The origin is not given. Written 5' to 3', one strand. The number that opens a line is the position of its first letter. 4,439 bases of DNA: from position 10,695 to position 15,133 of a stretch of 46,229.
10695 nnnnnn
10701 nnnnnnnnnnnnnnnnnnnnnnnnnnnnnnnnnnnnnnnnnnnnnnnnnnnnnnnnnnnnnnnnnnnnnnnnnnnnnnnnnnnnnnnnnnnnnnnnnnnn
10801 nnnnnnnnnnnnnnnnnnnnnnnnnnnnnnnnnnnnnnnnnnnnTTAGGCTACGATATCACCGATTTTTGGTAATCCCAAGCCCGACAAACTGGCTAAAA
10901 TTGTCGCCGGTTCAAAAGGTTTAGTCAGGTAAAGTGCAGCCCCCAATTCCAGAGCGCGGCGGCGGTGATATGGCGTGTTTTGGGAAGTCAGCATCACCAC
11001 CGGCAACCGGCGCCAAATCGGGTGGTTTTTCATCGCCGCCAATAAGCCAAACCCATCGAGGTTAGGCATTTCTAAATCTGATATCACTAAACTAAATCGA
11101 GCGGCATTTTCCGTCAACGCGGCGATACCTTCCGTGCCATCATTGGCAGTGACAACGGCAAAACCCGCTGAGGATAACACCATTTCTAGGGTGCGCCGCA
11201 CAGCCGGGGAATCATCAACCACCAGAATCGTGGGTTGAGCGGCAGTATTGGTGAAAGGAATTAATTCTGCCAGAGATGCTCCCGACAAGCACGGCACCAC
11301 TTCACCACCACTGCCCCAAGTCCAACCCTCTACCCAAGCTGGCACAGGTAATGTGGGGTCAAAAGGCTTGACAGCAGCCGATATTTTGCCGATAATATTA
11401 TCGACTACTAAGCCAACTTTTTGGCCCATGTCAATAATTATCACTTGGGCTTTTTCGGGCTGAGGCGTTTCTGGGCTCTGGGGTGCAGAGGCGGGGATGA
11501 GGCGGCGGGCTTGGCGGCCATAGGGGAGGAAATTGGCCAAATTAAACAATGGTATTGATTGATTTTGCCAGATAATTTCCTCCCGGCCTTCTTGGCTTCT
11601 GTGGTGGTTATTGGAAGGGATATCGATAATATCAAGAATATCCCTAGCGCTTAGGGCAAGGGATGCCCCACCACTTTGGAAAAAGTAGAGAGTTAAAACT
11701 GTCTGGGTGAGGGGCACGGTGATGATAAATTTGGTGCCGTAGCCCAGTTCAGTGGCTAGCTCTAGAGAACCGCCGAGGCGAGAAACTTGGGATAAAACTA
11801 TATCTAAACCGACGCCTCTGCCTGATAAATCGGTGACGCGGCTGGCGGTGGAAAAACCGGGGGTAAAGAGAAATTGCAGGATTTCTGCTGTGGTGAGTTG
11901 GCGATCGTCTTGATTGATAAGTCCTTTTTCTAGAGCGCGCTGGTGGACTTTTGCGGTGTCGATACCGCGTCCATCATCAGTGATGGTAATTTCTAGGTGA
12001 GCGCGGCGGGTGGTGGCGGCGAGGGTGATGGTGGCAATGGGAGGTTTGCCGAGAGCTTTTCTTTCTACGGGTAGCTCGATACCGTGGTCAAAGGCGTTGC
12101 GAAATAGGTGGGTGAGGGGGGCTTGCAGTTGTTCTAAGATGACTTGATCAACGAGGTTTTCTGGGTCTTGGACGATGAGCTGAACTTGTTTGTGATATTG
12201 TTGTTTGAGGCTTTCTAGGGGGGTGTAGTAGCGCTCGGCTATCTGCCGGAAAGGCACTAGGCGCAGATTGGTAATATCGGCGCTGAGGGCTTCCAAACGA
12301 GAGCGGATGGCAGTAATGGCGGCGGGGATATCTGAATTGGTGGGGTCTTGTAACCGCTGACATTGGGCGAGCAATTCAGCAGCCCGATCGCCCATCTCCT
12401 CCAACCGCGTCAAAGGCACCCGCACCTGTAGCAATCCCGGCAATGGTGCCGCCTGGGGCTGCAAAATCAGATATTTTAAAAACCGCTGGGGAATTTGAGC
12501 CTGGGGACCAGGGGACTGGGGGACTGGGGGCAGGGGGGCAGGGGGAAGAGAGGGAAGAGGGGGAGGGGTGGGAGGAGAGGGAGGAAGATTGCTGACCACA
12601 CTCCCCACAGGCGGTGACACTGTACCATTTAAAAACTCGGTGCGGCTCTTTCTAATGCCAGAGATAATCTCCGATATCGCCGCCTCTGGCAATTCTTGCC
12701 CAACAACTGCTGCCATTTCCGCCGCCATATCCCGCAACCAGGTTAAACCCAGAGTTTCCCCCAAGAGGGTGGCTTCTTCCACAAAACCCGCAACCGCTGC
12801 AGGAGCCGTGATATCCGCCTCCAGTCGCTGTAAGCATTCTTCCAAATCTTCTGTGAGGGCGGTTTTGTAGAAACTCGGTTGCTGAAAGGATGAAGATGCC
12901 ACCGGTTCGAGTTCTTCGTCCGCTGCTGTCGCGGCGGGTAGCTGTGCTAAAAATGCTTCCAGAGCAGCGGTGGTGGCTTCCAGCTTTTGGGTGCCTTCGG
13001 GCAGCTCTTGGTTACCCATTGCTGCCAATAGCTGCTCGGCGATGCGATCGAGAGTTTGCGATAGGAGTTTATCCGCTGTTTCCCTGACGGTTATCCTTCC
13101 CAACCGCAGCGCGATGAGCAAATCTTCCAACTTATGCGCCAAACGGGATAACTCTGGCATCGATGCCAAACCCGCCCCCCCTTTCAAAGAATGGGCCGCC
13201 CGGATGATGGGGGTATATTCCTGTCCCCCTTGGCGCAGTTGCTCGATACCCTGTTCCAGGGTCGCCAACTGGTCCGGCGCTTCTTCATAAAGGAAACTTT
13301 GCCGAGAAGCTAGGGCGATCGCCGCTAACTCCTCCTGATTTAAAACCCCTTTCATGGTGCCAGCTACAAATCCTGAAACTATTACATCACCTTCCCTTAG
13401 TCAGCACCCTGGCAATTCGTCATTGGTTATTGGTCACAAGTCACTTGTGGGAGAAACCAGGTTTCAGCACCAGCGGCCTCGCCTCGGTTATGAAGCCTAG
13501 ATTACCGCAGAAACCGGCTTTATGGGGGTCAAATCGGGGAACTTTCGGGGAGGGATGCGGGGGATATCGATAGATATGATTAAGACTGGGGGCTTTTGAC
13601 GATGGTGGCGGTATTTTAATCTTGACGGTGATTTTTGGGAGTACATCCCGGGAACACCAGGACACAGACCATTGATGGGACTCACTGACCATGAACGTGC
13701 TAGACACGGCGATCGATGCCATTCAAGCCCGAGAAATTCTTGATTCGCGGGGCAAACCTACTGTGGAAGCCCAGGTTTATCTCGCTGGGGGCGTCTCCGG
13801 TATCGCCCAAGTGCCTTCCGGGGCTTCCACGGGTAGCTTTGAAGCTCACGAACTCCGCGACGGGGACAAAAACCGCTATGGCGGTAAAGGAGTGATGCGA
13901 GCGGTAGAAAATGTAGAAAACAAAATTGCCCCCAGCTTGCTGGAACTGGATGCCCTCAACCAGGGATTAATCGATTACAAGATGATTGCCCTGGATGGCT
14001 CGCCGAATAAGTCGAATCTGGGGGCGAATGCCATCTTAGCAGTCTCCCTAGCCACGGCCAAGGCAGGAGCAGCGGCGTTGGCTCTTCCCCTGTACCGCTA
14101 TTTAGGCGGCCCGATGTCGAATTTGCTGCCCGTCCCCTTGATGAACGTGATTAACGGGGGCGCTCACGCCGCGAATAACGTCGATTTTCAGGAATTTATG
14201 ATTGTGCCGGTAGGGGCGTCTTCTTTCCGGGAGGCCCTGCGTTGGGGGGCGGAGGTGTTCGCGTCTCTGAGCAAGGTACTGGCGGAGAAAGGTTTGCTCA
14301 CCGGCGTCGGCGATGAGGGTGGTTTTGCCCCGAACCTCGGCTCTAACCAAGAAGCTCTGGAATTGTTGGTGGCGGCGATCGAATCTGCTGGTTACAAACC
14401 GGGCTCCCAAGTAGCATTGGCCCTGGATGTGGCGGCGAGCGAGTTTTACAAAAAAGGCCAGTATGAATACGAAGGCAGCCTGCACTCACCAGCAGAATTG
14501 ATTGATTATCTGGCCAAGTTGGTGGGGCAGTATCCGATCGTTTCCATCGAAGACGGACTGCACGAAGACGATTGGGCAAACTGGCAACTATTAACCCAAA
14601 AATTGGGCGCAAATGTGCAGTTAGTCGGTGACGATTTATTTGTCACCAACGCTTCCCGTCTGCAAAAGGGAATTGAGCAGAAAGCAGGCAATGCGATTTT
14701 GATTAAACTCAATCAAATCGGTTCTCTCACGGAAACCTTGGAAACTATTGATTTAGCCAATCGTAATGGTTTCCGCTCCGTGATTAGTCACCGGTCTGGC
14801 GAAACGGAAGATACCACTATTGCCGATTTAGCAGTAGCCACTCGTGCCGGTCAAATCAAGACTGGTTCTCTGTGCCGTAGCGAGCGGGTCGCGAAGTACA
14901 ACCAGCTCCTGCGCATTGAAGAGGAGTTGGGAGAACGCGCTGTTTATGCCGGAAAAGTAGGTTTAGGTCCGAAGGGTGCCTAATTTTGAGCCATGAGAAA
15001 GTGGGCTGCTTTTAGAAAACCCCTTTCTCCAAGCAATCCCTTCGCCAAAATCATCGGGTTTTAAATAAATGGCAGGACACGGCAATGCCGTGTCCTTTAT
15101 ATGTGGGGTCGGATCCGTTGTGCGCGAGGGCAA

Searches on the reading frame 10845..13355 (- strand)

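Call 18: search_protein_families(library=pfam, proteins=[window:10845-13355:-])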
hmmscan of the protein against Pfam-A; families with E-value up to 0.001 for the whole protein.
window:10845-13355:- (836 aa): 4 families
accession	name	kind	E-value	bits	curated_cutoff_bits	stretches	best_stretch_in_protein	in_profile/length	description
PF00072.30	Response_reg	-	1.4e-24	86.9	30.2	1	710-823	1-110/111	Response regulator receiver domain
PF02518.31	HATPase_c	-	3.2e-16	60.2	26.4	1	412-550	4-110/111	Histidine kinase-, DNA gyrase B-, and HSP90-like ATPase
PF01627.28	Hpt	-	4.4e-12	46.5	24.6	1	23-107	7-83/84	Hpt domain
PF01584.24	CheW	-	4.2e-09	36.6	23.5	1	558-695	4-133/138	CheW-like domain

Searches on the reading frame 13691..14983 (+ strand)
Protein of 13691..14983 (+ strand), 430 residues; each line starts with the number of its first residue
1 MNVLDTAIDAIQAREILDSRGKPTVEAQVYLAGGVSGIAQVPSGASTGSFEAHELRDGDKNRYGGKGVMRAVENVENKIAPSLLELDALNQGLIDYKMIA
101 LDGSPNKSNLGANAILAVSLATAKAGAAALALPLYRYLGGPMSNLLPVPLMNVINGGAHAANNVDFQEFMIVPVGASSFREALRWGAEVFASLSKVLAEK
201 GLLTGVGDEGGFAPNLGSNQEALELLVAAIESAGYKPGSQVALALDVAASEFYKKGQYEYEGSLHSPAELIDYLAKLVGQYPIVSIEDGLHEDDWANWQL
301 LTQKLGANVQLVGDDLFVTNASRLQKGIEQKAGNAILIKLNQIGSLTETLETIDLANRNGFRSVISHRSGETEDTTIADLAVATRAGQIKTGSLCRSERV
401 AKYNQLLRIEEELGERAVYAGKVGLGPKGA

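Call 18: search_protein_families(library=pfam, proteins=[window:13691-14983:+])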
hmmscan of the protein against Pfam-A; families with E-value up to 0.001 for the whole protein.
window:13691-14983:+ (430 aa): 4 families
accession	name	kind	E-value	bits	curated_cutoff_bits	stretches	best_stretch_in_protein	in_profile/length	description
PF00113.28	Enolase_C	-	6.8e-128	426.5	21.5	1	145-422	3-290/296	Enolase, C-terminal TIM barrel domain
PF03952.21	Enolase_N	-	7.9e-56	188.3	35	1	8-138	1-131/131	Enolase, N-terminal domain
PF07476.17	MAAL_C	-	1.3e-05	25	27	1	302-389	133-221/249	Methylaspartate ammonia-lyase C-terminus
PF13378.12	MR_MLE_C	-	0.00042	20.5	29.4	1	266-384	56-169/219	Enolase C-terminal domain-like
